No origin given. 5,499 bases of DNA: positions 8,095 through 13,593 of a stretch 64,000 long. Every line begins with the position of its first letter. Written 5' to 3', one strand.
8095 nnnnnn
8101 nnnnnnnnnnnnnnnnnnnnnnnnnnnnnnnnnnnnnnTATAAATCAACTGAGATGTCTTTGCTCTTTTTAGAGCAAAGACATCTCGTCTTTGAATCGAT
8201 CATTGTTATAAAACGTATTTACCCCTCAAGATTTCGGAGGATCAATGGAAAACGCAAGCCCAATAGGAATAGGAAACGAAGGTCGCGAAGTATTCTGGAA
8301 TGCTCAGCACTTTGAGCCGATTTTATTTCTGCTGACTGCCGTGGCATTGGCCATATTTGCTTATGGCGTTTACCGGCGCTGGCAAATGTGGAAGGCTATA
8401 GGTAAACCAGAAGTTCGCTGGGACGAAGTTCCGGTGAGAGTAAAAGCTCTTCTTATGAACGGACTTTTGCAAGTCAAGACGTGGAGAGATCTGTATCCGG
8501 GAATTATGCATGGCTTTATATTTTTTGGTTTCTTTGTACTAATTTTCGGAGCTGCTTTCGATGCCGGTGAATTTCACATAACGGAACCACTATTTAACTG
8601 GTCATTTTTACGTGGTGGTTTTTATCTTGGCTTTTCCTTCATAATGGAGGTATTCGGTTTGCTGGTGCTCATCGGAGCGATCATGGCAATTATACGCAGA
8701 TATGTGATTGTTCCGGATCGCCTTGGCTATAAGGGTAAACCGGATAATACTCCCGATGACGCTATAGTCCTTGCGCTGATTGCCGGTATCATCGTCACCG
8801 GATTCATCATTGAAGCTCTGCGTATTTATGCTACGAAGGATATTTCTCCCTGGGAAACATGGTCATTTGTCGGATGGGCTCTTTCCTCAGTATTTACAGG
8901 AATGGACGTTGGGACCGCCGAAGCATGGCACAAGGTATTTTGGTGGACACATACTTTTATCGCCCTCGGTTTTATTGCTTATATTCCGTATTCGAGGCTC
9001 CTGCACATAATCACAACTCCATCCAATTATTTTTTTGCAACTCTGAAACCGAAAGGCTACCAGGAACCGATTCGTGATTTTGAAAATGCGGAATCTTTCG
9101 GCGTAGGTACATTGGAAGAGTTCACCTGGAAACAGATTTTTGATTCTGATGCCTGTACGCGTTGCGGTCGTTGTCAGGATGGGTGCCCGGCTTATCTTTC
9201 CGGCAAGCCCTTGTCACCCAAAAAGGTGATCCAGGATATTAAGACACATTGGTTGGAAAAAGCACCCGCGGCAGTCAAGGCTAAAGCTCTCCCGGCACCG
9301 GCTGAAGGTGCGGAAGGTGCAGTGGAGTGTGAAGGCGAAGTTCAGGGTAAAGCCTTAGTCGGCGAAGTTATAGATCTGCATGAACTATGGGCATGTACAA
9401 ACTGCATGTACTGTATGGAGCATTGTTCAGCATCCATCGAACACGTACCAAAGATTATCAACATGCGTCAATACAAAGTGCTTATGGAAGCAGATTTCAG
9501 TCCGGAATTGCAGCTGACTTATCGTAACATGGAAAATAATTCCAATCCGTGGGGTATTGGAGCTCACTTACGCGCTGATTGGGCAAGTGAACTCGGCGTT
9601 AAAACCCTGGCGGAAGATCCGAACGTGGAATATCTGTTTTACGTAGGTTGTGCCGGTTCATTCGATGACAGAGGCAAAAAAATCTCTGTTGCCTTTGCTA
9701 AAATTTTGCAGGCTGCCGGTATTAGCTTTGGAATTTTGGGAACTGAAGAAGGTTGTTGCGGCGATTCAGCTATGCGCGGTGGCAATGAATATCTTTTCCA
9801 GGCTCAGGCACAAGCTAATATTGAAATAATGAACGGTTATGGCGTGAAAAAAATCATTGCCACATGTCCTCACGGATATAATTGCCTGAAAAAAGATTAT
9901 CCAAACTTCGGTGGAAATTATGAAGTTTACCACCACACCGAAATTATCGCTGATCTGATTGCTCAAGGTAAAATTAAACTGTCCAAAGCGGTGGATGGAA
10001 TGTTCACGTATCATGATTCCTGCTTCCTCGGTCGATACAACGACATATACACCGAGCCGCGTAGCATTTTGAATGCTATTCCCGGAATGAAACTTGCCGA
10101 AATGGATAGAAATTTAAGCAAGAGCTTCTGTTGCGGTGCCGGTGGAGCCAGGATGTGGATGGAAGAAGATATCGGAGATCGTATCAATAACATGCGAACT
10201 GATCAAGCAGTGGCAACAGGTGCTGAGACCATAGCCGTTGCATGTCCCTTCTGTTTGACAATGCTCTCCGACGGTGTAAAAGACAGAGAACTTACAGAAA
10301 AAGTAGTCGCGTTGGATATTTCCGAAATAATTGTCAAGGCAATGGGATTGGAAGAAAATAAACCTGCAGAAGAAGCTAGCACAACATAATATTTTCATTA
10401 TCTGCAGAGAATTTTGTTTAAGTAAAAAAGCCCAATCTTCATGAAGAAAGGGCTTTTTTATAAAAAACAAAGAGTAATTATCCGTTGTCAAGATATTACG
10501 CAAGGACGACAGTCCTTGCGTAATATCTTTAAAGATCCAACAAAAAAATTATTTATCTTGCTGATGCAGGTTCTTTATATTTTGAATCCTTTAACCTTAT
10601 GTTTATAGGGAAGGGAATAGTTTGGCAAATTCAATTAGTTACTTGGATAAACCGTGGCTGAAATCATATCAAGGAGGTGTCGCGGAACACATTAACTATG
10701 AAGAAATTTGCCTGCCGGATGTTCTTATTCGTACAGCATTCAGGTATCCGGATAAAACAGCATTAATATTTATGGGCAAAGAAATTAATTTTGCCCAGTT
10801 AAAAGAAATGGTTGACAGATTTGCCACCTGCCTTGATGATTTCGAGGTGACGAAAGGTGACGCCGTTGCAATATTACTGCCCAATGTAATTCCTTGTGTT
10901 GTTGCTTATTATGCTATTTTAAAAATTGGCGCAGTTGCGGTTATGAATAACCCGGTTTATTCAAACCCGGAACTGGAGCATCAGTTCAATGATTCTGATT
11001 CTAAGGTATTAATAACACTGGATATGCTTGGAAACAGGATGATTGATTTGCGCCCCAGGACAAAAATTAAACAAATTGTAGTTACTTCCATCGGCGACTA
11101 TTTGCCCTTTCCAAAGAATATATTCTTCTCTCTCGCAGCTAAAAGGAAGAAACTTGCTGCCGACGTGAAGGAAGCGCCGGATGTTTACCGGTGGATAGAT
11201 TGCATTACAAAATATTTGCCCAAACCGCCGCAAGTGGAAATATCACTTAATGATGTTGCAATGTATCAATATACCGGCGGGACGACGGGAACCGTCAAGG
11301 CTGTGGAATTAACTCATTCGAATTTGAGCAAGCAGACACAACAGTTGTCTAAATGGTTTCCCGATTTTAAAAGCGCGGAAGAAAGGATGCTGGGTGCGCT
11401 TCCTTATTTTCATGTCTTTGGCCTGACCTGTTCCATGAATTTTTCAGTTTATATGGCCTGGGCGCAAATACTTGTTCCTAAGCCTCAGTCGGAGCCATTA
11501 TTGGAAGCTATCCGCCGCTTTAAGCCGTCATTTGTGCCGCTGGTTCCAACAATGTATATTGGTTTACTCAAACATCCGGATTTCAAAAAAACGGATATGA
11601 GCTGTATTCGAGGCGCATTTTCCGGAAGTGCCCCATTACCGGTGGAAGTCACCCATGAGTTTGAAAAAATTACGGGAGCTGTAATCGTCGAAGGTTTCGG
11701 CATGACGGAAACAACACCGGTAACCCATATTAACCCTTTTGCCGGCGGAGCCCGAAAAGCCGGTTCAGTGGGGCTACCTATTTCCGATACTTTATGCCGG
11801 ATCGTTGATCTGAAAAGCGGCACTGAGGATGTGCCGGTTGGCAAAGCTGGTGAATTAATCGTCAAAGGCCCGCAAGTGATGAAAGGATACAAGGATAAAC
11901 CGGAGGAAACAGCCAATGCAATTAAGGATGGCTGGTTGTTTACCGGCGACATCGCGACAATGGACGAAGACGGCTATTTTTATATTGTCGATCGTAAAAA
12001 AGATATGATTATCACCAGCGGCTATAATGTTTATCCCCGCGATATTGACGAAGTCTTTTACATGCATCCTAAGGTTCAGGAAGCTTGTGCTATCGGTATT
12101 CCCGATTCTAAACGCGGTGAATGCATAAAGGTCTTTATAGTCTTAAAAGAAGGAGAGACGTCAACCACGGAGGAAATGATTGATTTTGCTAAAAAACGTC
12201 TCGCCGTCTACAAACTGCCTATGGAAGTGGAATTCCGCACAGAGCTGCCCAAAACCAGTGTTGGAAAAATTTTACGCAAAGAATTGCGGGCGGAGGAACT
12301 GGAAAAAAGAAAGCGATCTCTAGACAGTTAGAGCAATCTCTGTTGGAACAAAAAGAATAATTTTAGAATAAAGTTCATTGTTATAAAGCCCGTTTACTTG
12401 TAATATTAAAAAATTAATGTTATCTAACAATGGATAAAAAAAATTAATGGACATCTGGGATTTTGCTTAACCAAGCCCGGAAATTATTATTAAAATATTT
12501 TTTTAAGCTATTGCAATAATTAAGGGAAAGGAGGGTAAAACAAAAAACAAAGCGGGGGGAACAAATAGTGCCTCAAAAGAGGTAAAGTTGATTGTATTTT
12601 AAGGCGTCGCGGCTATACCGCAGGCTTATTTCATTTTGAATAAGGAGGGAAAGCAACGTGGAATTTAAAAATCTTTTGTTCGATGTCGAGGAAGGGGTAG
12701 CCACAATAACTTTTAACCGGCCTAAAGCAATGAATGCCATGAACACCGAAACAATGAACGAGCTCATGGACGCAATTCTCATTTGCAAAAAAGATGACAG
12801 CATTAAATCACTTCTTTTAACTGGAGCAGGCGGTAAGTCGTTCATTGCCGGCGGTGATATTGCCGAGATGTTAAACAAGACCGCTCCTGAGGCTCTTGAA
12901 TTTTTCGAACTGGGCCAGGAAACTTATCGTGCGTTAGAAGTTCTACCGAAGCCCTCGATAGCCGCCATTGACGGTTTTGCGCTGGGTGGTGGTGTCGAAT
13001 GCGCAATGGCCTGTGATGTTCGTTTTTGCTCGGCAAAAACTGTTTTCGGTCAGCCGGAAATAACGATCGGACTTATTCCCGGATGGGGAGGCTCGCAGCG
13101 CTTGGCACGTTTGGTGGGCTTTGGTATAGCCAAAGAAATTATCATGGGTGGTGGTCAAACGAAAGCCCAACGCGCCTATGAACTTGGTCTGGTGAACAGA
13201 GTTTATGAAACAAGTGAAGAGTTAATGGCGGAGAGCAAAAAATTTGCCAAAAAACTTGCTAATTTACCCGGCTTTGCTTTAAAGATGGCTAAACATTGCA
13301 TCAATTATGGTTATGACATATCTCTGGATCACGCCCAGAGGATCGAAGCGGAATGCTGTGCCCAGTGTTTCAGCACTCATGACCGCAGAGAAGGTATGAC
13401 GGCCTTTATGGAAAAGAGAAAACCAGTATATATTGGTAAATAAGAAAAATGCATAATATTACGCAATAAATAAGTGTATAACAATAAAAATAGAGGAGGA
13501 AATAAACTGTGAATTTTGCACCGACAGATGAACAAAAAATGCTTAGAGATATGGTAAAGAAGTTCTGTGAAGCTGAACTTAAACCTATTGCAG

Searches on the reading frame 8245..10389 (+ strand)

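Call 7: search_protein_families(library=pfam, proteins=[window:8245-10389:+], max_evalue=0.0001)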
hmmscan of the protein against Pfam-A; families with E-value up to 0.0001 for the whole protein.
window:8245-10389:+ (714 aa): 8 families
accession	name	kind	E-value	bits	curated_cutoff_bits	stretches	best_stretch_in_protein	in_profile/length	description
PF02754.22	CCG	-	6.4e-34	116.4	20.6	2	588-674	2-84/85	Cysteine-rich domain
PF02665.19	Nitrate_red_gam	-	1.4e-08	35.1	22.9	1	135-264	92-208/217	Nitrate reductase gamma subunit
PF13237.11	Fer4_10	-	1.2e-07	32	25.5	1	298-394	3-52/53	4Fe-4S dicluster domain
PF13187.11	Fer4_9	-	2.8e-07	30.9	27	1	303-397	1-50/52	4Fe-4S dicluster domain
PF12797.12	Fer4_2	-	3.1e-07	30.4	24.5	1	295-316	1-22/22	4Fe-4S binding domain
PF13534.11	Fer4_17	-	6e-07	30.3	22.2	0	303-340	1-37/61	4Fe-4S dicluster domain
PF12838.12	Fer4_7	-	3.1e-05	24.8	27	0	299-316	33-50/52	4Fe-4S dicluster domain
PF13183.11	Fer4_8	-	4.3e-05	24.4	27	1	301-398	2-68/68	4Fe-4S dicluster domain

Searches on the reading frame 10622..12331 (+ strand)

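Call 59: search_protein_families(library=pfam, proteins=[window:10622-12331:+], max_evalue=0.001)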
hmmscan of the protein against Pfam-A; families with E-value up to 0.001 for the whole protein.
window:10622-12331:+ (569 aa): 2 families
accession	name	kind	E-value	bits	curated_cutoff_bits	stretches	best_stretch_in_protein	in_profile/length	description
PF00501.34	AMP-binding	-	2.3e-86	290.4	29.9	1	37-423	3-383/384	AMP-binding enzyme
PF13193.12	AMP-binding_C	-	1.1e-18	68.4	24.5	1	475-549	2-76/76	AMP-binding enzyme C-terminal domain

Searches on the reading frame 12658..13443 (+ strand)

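Call 59: search_protein_families(library=pfam, proteins=[window:12658-13443:+], max_evalue=0.001)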
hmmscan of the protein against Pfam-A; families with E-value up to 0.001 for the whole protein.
window:12658-13443:+ (261 aa): 2 families
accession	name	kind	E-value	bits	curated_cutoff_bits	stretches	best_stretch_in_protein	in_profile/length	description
PF00378.25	ECH_1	-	6.4e-63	212.8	27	1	11-259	3-249/251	Enoyl-CoA hydratase/isomerase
PF16113.10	ECH_2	-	4.8e-38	131.9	27.2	1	15-186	2-175/335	Enoyl-CoA hydratase/isomerase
